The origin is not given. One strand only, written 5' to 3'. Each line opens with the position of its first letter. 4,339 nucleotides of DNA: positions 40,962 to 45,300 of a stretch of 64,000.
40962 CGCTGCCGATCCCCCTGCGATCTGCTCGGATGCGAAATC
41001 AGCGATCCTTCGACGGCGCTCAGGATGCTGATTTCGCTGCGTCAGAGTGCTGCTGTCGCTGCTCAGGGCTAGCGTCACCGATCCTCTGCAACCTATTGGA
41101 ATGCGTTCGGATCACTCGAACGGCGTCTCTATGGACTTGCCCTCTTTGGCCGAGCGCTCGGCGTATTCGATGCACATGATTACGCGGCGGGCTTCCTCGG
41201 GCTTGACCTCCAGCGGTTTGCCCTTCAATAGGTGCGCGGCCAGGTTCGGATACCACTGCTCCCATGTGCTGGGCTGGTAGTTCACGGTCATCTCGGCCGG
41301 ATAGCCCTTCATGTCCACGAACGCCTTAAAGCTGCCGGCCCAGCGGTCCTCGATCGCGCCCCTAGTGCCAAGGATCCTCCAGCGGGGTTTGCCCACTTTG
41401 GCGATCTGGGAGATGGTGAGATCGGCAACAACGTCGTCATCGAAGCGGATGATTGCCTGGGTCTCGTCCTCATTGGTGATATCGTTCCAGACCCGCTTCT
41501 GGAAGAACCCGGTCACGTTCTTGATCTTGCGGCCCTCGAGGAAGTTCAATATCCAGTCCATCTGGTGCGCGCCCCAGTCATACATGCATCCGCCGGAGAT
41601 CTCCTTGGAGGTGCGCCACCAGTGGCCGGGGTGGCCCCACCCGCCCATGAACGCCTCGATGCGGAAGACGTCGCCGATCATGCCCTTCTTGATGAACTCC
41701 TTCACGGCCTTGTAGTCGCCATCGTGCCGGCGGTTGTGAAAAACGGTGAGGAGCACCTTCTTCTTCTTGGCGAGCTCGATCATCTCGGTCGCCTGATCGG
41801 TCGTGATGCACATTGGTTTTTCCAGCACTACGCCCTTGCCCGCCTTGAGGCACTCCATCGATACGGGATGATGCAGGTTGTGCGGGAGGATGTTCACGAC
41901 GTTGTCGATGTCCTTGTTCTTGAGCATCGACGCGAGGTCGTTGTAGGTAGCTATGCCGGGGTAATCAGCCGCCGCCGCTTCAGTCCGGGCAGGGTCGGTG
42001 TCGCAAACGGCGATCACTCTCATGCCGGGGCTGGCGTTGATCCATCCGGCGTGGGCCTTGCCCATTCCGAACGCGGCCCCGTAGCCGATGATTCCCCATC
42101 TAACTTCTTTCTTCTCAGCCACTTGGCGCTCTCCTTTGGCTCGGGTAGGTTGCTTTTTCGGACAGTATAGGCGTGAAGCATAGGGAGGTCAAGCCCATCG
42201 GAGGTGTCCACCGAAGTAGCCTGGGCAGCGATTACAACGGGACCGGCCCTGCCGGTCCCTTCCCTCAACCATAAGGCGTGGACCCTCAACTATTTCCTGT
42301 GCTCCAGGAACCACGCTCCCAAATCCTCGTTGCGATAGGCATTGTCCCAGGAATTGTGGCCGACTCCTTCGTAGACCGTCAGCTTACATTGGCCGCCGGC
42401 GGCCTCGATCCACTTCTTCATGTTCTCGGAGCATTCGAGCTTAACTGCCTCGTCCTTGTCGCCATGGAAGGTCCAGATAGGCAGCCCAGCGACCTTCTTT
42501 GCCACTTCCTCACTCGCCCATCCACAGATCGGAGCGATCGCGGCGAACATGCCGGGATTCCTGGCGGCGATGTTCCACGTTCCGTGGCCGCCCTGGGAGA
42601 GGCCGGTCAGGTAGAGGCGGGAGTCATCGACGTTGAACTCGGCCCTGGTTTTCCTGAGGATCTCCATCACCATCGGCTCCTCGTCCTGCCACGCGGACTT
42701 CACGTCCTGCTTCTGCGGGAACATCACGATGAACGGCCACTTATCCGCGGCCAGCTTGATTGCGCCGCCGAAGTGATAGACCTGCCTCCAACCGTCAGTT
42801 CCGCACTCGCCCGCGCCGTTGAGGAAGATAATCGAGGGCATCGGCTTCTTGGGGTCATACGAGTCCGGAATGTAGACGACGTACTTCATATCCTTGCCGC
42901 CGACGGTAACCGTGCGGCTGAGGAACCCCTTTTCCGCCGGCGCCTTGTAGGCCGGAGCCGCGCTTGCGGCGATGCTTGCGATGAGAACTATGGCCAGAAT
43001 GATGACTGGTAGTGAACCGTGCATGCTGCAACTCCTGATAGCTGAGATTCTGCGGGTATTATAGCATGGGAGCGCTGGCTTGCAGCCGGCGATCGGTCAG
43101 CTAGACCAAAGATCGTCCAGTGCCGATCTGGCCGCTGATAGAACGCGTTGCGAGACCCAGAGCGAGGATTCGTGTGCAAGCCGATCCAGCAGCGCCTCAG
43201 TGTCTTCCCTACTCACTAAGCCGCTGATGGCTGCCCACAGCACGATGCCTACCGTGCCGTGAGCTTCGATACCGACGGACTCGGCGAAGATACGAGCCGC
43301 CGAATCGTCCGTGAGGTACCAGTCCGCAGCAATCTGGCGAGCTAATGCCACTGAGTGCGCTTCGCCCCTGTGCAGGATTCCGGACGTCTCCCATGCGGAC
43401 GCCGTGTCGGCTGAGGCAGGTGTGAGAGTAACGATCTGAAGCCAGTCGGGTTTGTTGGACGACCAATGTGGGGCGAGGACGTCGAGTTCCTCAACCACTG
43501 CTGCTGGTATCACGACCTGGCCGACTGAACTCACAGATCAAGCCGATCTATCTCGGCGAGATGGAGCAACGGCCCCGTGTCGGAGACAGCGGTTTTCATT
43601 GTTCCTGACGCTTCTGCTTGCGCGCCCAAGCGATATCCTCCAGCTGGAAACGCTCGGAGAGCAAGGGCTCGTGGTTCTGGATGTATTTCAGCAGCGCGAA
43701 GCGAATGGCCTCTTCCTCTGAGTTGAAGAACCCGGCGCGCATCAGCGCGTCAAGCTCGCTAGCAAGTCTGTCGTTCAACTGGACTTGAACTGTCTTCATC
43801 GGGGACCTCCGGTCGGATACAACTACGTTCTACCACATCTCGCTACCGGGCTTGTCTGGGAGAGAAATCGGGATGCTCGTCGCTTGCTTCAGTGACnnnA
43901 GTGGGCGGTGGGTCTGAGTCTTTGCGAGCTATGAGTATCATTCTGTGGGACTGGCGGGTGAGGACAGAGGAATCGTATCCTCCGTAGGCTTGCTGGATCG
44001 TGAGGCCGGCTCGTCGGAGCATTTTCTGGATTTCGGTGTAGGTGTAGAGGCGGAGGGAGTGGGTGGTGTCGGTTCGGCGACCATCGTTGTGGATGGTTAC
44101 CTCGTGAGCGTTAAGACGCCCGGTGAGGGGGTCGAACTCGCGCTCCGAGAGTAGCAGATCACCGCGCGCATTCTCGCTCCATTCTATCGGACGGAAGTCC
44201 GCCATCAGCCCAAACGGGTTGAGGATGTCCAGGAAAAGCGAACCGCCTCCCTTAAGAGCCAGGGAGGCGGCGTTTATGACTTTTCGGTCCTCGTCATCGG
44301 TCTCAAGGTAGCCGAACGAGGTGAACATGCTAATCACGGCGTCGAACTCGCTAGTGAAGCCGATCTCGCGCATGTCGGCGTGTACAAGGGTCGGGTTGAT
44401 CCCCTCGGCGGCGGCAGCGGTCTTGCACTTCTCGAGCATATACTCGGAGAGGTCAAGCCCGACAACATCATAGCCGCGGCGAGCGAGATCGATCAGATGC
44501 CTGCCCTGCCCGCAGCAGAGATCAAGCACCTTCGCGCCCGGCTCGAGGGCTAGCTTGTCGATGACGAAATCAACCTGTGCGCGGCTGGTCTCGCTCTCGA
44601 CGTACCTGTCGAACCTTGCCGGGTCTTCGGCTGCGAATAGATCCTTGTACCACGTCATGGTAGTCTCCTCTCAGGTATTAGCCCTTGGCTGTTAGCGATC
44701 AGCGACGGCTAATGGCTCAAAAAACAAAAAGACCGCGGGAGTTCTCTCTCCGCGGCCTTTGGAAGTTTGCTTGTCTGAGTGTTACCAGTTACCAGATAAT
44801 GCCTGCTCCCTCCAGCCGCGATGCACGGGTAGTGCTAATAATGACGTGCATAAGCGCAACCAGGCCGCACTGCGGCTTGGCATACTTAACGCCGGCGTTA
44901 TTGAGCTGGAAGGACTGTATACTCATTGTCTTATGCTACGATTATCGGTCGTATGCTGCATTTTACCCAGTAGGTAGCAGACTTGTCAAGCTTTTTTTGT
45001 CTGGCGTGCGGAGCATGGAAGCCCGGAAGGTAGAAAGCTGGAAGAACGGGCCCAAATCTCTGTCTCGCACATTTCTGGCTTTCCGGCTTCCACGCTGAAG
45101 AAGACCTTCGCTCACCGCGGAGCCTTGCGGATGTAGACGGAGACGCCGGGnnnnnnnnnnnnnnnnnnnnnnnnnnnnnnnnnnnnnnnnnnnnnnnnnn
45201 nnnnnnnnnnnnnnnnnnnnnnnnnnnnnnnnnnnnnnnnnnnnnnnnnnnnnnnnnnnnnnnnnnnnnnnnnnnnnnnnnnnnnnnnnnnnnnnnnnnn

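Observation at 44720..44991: Candidate unannotated ~230-nt sRNA in a 450-bp low-GC gap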

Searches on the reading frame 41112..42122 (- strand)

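Call 10: search_protein_families(library=pfam, proteins=[window:41112-42122:-], max_evalue=0.01)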
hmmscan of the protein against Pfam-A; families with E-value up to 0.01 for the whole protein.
window:41112-42122:- (336 aa): 5 families
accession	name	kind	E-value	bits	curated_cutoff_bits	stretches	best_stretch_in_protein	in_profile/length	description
PF01408.29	GFO_IDH_MocA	-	8.9e-27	94.6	24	1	7-129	1-120/120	Oxidoreductase family, NAD-binding Rossmann fold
PF22725.1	GFO_IDH_MocA_C3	-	1.2e-25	90.4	27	1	137-258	1-124/124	GFO/IDH/MocA C-terminal domain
PF02894.22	GFO_IDH_MocA_C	-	2.8e-18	66.9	22.9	1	141-332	1-217/218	Oxidoreductase family, C-terminal alpha/beta domain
PF03447.22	NAD_binding_3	-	0.0032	18.6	24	1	33-123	21-111/116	Homoserine dehydrogenase, NAD binding domain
PF13727.12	CoA_binding_3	-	0.0075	16.7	25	0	32-80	102-150/175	CoA-binding domain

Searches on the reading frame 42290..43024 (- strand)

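Call 10: search_protein_families(library=pfam, proteins=[window:42290-43024:-], max_evalue=0.01)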
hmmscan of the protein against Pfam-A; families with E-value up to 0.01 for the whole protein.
window:42290-43024:- (244 aa): 8 families
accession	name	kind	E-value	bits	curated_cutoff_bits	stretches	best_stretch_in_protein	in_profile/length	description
PF00756.26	Esterase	-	3.5e-10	40.5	22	1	43-167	5-150/251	Putative esterase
PF02230.22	Abhydrolase_2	-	1.7e-09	38.3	23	1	110-228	81-204/217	Phospholipase/Carboxylesterase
PF01738.24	DLH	-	4.2e-09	36.8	21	1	124-223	86-186/217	Dienelactone hydrolase family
PF00326.27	Peptidase_S9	-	3.2e-06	27.2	22.6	0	120-168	49-97/213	Prolyl oligopeptidase family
PF10503.15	Esterase_PHB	-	6.1e-06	26.1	23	1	47-173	2-135/219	Esterase PHB depolymerase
PF20434.5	BD-FAE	-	4.1e-05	23.6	26.8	0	120-147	74-101/215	BD-FAE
PF12146.15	Hydrolase_4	-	0.00015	21.6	27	0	179-224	190-233/239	Serine aminopeptidase, S33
PF12740.14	PETase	-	0.00072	19.5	28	1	129-191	119-179/263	PET hydrolase-like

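Call 34: search_protein_families(library=ncbifam, proteins=[window:42290-43024:-], max_evalue=0.001)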
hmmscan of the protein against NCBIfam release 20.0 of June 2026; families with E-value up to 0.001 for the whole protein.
window:42290-43024:- (244 aa): 6 families
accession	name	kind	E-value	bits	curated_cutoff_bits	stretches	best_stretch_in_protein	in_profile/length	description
NF050058.1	e_dPHAscl_type1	hypoth_equivalog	4.2e-18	65.8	150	1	42-191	4-160/276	extracellular catalytic domain type 1 short-chain-length polyhydroxyalkanoate depolymerase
TIGR01840.1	esterase_phb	subfamily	2.1e-11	43.8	107.85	1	50-182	3-142/213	PHB depolymerase family esterase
TIGR02821.1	fghA_ester_D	equivalog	1.6e-07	31.1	281.7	1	109-170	112-176/275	S-formylglutathione hydrolase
NF008525.0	PRK11460.1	equivalog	2e-06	27.3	191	1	115-224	83-192/232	esterase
NF050057.1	e_dPHAmcl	equivalog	0.00016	21.1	270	1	131-242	134-251/252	extracellular medium-chain-length polyhydroxyalkanoate depolymerase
NF007857.0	PRK10566.1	equivalog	0.00058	19.7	201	0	162-224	168-232/249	esterase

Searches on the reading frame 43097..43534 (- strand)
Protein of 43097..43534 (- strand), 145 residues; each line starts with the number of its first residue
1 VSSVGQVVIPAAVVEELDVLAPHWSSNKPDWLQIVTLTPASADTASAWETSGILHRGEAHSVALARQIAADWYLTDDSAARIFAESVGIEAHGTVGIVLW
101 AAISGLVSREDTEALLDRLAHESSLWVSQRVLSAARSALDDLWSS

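Call 10: search_protein_families(library=pfam, proteins=[window:43097-43534:-], max_evalue=0.01)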
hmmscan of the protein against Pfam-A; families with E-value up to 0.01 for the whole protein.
window:43097-43534:- (145 aa): 2 families
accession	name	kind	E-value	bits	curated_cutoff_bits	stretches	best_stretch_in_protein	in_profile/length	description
PF11848.13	DUF3368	-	5.7e-06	26.6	27.3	1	92-136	2-43/46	Domain of unknown function (DUF3368)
PF13638.12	PIN_4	-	0.0076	17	21.9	0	6-23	23-40/132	PIN domain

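Call 34: search_protein_families(library=ncbifam, proteins=[window:43097-43534:-], max_evalue=0.001)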
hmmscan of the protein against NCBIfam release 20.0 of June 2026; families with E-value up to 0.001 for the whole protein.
window:43097-43534:- (145 aa): 0 families

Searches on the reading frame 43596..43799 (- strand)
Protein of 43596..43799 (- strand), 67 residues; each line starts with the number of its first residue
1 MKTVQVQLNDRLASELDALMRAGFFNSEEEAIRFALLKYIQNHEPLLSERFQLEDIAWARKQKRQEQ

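Call 34: search_protein_families(library=ncbifam, proteins=[window:43596-43799:-], max_evalue=0.001)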
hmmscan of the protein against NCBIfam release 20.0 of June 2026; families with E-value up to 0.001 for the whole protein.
window:43596-43799:- (67 aa): 0 families

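Call 68: search_protein_families(library=pfam, proteins=[window:43596-43799:-], max_evalue=0.1)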
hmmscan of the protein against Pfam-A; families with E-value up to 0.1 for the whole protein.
window:43596-43799:- (67 aa): 1 family
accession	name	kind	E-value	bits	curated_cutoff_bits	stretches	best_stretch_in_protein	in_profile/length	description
PF01402.27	RHH_1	-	0.032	14.6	20.5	1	4-40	2-37/39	Ribbon-helix-helix protein, copG family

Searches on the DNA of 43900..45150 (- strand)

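Call 4: search_rna_families(source=window, start=44600, end=45150, threshold=evalue, max_evalue=10, show_alignments=3)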
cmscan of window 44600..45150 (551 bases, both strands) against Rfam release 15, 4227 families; matches with E-value up to 10: 6.
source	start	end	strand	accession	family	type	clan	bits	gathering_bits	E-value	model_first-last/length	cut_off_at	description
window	45008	45098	+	RF03964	mir-H1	Gene; miRNA;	-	19.4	97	1.6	1-85/85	no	mir-H1 microRNA precursor family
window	44724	44844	-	RF00514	His_leader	Cis-reg; leader;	-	19.2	49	1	1-126/126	no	Histidine operon leader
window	44652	44765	+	RF00514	His_leader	Cis-reg; leader;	-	17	49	2.7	1-126/126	no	Histidine operon leader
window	44720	44862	+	RF00101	SraC_RyeA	Gene; sRNA;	CL00105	15.2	37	5.6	1-145/145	no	SraC/RyeA RNA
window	44979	45053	+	RF04040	mir-4866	Gene; miRNA;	-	14.5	100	8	1-82/82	no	mir-4866 microRNA precursor family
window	44666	44758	+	RF00630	P26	Gene;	-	14.4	36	2.5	1-66/66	no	Pseudomonas sRNA P26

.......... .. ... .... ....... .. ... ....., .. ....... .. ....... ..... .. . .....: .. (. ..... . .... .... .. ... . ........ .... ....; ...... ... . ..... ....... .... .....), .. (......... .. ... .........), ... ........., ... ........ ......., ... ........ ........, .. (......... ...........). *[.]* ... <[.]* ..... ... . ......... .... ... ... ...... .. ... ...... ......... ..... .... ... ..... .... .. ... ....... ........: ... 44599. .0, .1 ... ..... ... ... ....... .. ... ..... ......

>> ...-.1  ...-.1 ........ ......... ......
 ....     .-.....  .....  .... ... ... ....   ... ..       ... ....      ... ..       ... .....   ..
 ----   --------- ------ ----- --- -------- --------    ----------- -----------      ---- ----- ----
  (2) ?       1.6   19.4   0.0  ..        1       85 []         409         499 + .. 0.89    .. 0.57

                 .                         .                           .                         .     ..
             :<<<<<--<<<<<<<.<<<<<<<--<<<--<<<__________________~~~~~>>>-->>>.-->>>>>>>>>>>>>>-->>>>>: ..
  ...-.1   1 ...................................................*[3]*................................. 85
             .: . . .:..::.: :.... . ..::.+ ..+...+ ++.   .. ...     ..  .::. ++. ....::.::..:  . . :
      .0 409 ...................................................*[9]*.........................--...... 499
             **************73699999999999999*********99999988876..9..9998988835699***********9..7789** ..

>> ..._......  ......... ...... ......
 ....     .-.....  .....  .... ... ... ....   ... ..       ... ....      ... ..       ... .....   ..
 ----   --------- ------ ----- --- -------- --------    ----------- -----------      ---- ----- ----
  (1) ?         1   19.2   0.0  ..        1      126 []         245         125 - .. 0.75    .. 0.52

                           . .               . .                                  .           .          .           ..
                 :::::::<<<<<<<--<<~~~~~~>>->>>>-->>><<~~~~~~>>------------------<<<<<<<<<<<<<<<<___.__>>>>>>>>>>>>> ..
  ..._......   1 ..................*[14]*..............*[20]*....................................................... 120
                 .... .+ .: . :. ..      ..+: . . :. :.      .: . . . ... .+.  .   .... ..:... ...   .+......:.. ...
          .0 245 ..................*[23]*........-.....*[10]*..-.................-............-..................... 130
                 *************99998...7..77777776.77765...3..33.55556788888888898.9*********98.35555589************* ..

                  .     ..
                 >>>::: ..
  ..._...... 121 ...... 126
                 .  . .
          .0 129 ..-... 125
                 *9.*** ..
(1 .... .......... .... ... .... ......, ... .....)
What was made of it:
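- Closest known: Leader-peptide transcription attenuators of amino-acid operons. Different: His_leader scores 19 bits against a gathering threshold of 49, and the match is mainly to the terminator (call 4).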

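Call 82: search_rna_families(sources=[L171, L172, L173, L175, L177, L183, L185, L186, L188, L191], threshold=gathering)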
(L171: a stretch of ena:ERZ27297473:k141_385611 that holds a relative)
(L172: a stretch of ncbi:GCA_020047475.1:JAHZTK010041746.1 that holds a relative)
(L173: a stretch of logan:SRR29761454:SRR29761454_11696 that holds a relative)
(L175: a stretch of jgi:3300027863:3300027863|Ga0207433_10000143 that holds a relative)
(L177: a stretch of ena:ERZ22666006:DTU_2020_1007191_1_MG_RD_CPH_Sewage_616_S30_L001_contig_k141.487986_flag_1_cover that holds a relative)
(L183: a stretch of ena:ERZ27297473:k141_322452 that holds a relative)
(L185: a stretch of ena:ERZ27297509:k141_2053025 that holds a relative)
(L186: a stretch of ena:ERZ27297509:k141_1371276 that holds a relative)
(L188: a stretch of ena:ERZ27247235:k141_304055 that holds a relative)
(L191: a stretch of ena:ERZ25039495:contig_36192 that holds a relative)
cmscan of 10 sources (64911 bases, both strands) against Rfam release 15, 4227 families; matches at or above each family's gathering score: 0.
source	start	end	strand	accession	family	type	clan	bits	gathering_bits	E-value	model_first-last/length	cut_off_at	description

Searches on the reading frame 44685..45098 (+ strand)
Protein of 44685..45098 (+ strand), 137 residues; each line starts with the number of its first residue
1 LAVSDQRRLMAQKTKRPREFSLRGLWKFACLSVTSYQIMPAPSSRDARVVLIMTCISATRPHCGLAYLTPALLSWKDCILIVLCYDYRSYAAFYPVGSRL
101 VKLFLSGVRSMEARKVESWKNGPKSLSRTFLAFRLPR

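Call 68: search_protein_families(library=pfam, proteins=[window:44685-45098:+], max_evalue=0.1)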
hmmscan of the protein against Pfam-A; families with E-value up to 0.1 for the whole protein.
window:44685-45098:+ (137 aa): 0 families
